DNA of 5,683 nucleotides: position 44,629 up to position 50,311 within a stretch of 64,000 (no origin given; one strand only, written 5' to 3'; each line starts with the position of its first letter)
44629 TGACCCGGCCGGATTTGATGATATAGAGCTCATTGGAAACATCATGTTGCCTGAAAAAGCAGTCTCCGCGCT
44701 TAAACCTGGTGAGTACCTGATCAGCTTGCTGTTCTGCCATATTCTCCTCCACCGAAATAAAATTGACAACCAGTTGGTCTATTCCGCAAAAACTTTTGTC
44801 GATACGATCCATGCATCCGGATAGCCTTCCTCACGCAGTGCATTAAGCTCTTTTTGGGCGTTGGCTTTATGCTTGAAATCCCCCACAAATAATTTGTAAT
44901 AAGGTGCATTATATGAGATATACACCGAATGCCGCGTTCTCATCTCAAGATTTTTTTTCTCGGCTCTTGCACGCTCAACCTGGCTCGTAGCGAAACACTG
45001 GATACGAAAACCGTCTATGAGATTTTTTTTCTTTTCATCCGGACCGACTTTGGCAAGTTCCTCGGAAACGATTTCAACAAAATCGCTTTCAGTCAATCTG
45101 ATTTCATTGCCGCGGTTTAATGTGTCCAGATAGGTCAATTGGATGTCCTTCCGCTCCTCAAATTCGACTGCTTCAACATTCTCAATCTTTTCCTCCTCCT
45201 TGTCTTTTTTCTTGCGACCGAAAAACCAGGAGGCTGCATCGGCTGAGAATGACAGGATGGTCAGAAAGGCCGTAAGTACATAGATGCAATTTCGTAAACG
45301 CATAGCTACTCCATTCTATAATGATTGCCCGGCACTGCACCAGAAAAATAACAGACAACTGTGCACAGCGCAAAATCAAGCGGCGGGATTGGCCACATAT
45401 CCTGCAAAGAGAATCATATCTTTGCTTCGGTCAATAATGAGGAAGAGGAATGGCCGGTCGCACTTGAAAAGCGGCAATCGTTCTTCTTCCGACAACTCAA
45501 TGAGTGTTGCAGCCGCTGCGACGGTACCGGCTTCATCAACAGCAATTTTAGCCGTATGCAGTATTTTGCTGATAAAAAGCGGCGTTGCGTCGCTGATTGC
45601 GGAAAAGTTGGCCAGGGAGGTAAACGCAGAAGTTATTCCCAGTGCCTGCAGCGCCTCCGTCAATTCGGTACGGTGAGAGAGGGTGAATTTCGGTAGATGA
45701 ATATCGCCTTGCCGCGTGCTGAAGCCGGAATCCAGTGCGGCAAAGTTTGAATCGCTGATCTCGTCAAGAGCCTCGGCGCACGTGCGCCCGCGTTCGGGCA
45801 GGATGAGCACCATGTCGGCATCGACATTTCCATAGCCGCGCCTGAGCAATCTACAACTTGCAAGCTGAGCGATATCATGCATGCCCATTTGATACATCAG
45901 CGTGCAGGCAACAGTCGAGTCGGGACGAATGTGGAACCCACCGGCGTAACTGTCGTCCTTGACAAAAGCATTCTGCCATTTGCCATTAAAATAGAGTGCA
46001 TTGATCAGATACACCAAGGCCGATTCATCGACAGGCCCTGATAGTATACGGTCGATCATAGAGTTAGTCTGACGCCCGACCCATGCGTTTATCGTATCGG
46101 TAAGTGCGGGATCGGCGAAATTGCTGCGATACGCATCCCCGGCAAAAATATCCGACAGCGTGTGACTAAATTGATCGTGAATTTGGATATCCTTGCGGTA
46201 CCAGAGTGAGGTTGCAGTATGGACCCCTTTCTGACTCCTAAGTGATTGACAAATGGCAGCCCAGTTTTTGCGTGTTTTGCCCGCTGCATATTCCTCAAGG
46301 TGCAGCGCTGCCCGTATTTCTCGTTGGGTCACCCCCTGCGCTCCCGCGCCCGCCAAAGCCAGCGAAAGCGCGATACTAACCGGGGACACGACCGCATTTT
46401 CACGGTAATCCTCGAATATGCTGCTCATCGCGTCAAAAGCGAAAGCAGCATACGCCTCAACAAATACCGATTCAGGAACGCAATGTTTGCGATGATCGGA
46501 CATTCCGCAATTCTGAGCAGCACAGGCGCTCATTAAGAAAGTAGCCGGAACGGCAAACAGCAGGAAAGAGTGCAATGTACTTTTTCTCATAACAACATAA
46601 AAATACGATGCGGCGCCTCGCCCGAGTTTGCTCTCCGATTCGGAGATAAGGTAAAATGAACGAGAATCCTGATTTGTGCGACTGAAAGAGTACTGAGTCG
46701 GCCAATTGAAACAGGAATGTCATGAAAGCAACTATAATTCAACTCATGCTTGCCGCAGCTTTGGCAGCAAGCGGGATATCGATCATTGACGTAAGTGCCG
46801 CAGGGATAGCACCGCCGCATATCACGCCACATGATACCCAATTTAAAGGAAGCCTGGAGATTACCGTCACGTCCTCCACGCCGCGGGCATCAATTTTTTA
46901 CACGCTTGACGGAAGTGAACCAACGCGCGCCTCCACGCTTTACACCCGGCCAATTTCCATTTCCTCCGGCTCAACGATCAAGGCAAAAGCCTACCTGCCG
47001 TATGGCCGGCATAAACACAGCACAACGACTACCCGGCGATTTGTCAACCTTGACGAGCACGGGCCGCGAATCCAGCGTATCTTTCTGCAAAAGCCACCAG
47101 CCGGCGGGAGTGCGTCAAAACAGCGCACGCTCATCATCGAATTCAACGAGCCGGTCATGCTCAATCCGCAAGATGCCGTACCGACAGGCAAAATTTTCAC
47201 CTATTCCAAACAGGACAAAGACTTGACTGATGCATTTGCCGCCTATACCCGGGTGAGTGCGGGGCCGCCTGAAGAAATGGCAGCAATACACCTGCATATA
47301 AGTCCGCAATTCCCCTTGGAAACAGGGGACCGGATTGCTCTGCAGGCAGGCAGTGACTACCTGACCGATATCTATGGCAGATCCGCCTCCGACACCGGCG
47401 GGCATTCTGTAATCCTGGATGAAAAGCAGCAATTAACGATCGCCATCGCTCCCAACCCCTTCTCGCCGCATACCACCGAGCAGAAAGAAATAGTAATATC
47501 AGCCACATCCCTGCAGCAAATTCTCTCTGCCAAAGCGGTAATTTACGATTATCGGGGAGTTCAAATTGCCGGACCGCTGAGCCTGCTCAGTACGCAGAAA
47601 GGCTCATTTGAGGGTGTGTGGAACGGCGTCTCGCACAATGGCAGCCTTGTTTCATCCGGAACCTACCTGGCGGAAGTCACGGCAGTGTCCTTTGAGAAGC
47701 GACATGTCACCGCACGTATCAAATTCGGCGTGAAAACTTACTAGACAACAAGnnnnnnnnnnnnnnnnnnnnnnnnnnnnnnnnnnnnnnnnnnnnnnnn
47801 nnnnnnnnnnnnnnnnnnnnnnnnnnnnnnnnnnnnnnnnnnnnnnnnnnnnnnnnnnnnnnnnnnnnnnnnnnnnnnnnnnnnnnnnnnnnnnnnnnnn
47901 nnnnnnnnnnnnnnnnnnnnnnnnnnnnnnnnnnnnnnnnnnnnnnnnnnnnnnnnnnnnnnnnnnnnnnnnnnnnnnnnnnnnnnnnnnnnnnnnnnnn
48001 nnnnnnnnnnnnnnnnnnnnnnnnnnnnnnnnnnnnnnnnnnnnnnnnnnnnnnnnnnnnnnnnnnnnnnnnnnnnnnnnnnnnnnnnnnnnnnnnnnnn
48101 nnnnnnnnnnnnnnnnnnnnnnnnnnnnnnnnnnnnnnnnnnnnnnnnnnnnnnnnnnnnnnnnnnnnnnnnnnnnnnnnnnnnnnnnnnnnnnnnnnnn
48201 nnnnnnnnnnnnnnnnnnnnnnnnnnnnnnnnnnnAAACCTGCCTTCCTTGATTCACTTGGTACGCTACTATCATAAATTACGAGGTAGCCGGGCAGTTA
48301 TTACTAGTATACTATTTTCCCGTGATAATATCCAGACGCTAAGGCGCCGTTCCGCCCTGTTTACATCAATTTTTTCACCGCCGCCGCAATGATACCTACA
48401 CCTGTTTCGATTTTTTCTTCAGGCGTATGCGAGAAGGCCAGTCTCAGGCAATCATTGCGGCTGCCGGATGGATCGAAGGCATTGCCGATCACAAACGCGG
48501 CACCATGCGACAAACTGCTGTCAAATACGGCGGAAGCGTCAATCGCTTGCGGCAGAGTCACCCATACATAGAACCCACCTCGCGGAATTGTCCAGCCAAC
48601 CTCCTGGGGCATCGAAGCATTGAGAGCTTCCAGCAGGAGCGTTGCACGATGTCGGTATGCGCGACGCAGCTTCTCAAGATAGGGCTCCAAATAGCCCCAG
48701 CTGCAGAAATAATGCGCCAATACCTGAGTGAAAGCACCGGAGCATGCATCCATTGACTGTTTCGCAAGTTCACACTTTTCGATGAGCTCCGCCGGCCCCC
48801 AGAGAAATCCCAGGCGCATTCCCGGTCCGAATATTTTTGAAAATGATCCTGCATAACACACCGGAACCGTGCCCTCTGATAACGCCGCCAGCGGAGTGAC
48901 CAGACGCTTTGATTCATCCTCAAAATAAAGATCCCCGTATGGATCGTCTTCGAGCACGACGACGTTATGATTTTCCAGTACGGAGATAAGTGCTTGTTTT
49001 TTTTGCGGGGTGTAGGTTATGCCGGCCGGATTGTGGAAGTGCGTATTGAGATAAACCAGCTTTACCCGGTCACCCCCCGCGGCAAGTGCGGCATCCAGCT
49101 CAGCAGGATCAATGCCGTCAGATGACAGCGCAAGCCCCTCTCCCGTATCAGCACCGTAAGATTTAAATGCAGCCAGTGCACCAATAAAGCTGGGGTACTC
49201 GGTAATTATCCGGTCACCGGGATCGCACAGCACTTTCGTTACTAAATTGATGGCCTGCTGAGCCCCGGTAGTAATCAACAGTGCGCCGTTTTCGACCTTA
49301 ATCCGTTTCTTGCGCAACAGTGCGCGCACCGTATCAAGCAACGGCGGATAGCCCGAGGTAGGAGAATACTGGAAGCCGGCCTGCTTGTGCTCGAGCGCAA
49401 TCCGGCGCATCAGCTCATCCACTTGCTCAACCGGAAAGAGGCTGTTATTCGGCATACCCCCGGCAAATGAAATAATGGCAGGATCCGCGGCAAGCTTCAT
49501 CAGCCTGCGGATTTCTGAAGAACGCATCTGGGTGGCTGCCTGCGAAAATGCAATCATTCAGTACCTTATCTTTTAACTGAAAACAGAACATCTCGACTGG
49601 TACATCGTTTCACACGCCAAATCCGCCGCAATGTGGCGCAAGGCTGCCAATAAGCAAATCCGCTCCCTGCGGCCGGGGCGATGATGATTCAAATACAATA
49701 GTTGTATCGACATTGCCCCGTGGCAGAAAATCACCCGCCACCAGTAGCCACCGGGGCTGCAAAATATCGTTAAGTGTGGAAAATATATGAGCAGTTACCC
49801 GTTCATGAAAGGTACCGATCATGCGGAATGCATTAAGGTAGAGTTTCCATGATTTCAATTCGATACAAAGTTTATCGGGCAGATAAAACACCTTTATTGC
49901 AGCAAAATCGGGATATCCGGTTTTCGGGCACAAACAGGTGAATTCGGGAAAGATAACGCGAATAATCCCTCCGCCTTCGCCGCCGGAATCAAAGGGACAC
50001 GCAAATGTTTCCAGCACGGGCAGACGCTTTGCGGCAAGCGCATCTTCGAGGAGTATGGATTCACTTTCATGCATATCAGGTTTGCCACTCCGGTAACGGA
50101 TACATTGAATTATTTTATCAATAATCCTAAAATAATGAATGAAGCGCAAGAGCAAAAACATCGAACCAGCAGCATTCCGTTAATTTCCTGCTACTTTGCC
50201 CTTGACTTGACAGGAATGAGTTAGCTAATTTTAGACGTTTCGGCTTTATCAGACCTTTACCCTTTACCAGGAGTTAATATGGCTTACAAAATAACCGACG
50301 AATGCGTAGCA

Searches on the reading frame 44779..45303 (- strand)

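Call 38: search_protein_families(library=pfam, proteins=[window:44779-45303:-], max_evalue=0.0001)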
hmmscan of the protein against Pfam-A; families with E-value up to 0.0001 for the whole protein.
window:44779-45303:- (174 aa): 1 family
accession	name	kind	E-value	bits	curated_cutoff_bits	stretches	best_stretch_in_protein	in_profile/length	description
PF05036.18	SPOR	-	2.8e-12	47.2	21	1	98-167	4-75/76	SPOR domain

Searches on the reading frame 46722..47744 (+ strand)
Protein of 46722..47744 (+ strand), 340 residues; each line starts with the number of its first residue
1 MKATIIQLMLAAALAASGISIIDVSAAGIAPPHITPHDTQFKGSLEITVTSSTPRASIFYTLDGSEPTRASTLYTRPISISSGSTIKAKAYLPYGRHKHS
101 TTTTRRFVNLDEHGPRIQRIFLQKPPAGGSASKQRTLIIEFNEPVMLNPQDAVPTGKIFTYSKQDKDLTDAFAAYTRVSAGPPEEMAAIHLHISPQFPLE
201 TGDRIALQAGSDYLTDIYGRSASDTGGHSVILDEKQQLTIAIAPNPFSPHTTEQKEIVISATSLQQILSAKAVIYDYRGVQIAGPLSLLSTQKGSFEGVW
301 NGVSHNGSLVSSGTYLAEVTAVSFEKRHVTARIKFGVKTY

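Call 39: search_protein_families(library=pfam, proteins=[window:46722-47744:+], max_evalue=0.0001)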
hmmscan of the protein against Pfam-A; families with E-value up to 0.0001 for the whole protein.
window:46722-47744:+ (340 aa): 2 families
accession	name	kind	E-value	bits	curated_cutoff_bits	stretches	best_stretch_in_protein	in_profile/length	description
PF13290.12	CHB_HEX_C_1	-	1.6e-15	57.3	22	1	40-91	5-56/67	Chitobiase/beta-hexosaminidase C-terminal domain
PF13287.12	Fn3_assoc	-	1.7e-14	54.1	23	1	47-101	1-55/59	Fn3 associated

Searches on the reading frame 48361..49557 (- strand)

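Call 39: search_protein_families(library=pfam, proteins=[window:48361-49557:-], max_evalue=0.0001)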
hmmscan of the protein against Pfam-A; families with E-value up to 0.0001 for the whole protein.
window:48361-49557:- (398 aa): 2 families
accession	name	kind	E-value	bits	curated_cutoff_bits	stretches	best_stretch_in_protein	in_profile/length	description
PF00155.27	Aminotran_1_2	-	8.4e-33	114.5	19.7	1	43-387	19-358/361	Aminotransferase class I and II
PF12897.13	Asp_aminotransf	-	2.8e-06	26.9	27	1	143-395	152-410/421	Aspartate amino-transferase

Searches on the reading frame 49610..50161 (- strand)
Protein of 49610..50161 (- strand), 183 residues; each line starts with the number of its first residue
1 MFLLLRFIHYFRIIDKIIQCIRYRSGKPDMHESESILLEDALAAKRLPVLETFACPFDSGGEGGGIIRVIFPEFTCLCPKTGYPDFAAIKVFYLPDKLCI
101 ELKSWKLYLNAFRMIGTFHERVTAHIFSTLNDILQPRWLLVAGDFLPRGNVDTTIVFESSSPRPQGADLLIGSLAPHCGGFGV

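Call 39: search_protein_families(library=pfam, proteins=[window:49610-50161:-], max_evalue=0.0001)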
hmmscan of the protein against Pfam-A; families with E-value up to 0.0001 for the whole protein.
window:49610-50161:- (183 aa): 1 family
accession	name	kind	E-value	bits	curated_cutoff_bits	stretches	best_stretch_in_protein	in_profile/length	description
PF14489.11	QueF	-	8.6e-27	93.6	27.3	1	84-162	1-79/81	QueF-like protein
